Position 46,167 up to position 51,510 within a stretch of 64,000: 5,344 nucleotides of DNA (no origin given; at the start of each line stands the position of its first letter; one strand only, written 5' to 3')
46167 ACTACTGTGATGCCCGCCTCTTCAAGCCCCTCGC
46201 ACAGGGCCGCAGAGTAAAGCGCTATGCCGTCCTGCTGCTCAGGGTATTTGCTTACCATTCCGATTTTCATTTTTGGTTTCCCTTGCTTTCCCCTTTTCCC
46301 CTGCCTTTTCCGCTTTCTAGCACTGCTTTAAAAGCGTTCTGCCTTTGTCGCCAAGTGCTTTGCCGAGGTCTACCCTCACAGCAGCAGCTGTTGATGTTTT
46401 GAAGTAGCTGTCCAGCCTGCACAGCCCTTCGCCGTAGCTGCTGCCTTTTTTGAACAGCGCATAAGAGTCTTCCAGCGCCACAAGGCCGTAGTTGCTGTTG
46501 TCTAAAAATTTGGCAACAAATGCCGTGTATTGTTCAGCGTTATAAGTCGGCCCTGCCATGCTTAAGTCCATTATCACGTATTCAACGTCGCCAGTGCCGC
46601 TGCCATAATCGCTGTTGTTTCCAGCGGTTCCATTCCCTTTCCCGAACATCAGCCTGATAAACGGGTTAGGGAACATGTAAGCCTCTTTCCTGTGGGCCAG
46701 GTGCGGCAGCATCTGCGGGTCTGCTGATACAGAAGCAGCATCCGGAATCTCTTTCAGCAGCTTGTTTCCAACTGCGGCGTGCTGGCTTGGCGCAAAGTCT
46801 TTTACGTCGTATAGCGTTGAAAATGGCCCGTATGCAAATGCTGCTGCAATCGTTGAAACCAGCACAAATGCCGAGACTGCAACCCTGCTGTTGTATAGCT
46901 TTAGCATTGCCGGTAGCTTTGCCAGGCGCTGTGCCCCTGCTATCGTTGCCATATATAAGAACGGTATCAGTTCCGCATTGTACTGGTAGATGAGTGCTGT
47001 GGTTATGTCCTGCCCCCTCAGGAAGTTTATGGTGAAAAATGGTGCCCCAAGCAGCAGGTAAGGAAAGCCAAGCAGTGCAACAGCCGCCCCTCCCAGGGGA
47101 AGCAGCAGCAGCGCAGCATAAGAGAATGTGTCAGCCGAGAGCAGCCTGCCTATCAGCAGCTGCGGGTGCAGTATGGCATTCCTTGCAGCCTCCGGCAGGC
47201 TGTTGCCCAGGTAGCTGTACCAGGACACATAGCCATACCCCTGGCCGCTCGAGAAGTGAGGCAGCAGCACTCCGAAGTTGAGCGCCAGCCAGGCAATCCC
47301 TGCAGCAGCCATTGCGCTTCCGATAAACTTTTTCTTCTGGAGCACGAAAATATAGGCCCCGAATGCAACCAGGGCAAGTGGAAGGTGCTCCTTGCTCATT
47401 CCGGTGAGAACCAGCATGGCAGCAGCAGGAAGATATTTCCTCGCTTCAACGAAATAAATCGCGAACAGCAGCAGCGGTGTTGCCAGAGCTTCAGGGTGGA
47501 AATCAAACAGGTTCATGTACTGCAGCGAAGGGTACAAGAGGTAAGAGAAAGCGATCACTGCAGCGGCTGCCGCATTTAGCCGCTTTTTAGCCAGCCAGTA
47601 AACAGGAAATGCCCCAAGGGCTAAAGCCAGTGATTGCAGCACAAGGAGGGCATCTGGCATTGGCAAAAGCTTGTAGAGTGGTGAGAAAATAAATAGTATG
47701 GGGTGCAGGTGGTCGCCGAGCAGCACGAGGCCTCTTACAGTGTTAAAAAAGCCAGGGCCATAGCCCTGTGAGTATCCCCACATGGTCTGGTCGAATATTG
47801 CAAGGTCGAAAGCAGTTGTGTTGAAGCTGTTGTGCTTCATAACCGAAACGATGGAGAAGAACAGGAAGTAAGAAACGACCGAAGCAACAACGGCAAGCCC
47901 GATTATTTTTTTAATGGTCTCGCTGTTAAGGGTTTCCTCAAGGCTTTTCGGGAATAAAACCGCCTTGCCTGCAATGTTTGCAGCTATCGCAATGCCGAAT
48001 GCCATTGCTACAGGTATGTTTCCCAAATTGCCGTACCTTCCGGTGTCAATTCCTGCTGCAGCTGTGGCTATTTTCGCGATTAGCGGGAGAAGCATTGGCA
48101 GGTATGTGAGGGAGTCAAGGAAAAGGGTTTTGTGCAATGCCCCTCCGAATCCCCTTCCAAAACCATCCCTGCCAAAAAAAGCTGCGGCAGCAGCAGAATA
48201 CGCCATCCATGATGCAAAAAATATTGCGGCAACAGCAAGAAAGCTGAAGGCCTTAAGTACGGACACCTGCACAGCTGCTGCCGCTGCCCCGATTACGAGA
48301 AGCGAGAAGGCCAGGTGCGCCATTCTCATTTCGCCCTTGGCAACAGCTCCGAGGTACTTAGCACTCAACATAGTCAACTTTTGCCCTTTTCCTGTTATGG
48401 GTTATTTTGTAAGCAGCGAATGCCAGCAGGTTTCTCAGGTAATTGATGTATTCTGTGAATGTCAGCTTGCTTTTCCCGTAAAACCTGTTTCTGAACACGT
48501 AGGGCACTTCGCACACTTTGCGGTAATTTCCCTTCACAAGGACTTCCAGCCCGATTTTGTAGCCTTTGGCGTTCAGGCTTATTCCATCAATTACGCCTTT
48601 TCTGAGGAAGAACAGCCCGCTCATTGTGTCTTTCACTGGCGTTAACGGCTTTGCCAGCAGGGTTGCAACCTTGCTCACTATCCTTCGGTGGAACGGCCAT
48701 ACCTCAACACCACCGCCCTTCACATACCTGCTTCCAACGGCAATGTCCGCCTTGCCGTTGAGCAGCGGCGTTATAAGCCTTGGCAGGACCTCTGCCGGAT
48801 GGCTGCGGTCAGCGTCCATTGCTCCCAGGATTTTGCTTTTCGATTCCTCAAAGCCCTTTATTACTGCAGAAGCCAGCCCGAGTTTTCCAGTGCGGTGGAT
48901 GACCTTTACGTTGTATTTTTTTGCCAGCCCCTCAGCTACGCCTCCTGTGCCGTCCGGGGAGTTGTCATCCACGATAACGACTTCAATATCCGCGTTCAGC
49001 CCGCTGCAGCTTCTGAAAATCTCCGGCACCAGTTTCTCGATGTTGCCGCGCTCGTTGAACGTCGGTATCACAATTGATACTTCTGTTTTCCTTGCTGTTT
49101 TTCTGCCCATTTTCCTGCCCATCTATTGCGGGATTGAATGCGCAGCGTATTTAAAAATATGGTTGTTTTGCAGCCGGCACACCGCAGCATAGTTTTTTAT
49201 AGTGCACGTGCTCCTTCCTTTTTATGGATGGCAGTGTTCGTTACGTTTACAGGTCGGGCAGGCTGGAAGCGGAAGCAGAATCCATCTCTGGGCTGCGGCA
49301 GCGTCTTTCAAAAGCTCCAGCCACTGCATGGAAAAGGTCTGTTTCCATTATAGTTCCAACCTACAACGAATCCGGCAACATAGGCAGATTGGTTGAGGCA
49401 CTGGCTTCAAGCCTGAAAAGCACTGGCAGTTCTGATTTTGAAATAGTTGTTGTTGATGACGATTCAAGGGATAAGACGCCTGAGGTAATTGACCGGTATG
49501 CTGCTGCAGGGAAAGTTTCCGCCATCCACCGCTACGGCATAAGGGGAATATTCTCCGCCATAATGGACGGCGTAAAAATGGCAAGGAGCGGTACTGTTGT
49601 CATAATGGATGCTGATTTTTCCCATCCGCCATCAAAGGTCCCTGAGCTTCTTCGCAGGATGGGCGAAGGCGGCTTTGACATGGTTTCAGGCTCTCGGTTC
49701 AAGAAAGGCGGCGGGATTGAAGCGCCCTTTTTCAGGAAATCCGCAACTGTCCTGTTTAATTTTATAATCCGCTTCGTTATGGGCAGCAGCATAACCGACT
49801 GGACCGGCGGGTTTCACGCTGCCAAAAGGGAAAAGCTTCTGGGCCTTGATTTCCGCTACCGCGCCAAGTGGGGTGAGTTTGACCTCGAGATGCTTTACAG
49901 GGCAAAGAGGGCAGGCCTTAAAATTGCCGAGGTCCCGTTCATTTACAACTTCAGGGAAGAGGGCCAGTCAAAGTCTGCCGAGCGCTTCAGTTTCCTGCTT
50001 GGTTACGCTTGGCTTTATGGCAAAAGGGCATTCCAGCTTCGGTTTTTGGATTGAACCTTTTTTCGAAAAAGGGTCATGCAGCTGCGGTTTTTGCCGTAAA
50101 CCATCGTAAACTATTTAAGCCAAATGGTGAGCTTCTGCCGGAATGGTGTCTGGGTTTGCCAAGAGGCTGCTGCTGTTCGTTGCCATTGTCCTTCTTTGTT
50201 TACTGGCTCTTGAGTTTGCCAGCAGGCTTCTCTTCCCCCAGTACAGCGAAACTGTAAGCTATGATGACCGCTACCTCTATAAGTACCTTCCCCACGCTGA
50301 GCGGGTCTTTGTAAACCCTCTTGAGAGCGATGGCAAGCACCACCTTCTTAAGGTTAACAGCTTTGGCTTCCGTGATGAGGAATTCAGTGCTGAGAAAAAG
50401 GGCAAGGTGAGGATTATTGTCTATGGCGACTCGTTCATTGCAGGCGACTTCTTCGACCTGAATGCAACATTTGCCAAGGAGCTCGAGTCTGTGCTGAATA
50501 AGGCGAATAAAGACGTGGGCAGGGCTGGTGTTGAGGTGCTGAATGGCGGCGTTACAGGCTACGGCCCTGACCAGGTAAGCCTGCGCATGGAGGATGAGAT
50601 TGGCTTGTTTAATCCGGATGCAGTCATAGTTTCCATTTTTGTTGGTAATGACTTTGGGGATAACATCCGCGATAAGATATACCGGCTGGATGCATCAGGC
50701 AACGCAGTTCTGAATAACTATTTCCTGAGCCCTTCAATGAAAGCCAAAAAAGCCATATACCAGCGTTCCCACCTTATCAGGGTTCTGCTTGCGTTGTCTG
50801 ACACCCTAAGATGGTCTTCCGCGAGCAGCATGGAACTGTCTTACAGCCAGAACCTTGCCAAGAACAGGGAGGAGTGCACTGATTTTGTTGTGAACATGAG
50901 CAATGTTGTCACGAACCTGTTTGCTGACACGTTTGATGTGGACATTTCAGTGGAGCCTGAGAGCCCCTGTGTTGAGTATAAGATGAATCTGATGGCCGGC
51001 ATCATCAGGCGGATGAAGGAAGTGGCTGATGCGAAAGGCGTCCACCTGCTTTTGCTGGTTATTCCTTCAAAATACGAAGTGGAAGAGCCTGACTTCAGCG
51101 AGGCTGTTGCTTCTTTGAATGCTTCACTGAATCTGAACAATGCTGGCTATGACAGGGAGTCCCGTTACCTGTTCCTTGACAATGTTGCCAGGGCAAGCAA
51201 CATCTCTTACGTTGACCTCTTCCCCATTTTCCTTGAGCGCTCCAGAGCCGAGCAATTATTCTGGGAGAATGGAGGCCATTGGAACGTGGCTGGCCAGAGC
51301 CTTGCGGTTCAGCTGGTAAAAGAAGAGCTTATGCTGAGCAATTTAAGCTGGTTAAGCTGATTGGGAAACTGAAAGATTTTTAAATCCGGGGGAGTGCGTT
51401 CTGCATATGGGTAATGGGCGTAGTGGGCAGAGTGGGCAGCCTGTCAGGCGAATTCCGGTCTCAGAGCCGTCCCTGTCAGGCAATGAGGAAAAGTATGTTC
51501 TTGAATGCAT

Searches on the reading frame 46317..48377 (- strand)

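Call 24: search_protein_families(library=pfam, proteins=[window:46317-48377:-], max_evalue=0.00001)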
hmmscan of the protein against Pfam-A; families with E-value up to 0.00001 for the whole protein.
window:46317-48377:- (686 aa): 1 family
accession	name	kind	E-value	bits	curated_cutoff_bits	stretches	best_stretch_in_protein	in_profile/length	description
PF09852.15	DUF2079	-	3.4e-71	241.2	28.2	1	181-637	1-455/459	Predicted membrane protein (DUF2079)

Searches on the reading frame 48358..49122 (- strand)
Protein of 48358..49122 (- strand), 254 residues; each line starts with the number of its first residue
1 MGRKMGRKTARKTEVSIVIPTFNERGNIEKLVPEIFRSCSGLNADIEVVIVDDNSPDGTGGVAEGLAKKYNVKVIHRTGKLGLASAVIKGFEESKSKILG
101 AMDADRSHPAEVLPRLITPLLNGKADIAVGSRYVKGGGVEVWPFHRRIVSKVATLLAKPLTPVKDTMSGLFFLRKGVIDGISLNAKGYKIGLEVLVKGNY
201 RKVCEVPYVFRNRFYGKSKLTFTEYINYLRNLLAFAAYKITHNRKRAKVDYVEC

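Call 24: search_protein_families(library=pfam, proteins=[window:48358-49122:-], max_evalue=0.00001)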
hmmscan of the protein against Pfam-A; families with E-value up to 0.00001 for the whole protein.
window:48358-49122:- (254 aa): 2 families
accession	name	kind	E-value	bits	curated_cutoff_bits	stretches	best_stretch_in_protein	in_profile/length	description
PF00535.33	Glycos_transf_2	-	7.2e-31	107.8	23.3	1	16-169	1-155/168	Glycosyl transferase family 2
PF13641.12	Glyco_tranf_2_3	-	4.1e-07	30.7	27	1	15-136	3-127/230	Glycosyltransferase like family 2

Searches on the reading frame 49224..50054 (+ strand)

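Call 24: search_protein_families(library=pfam, proteins=[window:49224-50054:+], max_evalue=0.00001)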
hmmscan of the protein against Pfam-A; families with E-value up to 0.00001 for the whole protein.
window:49224-50054:+ (276 aa): 2 families
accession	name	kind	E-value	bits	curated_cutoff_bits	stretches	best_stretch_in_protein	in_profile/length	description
PF00535.33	Glycos_transf_2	-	1.9e-30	106.5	23.3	1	41-205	1-164/168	Glycosyl transferase family 2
PF13641.12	Glyco_tranf_2_3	-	2.4e-08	34.7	27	1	40-237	3-204/230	Glycosyltransferase like family 2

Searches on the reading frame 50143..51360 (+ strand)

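Call 24: search_protein_families(library=pfam, proteins=[window:50143-51360:+], max_evalue=0.00001)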
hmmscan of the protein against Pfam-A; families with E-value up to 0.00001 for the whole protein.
window:50143-51360:+ (405 aa): 2 families
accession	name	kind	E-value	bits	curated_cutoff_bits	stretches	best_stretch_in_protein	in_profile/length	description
PF13472.12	Lipase_GDSL_2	-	5.1e-07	30.8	32.9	0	94-337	2-177/178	GDSL-like Lipase/Acylhydrolase family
PF16822.11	ALGX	-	2.6e-06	27.7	26.5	0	285-398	29-132/268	SGNH hydrolase-like domain, acetyltransferase AlgX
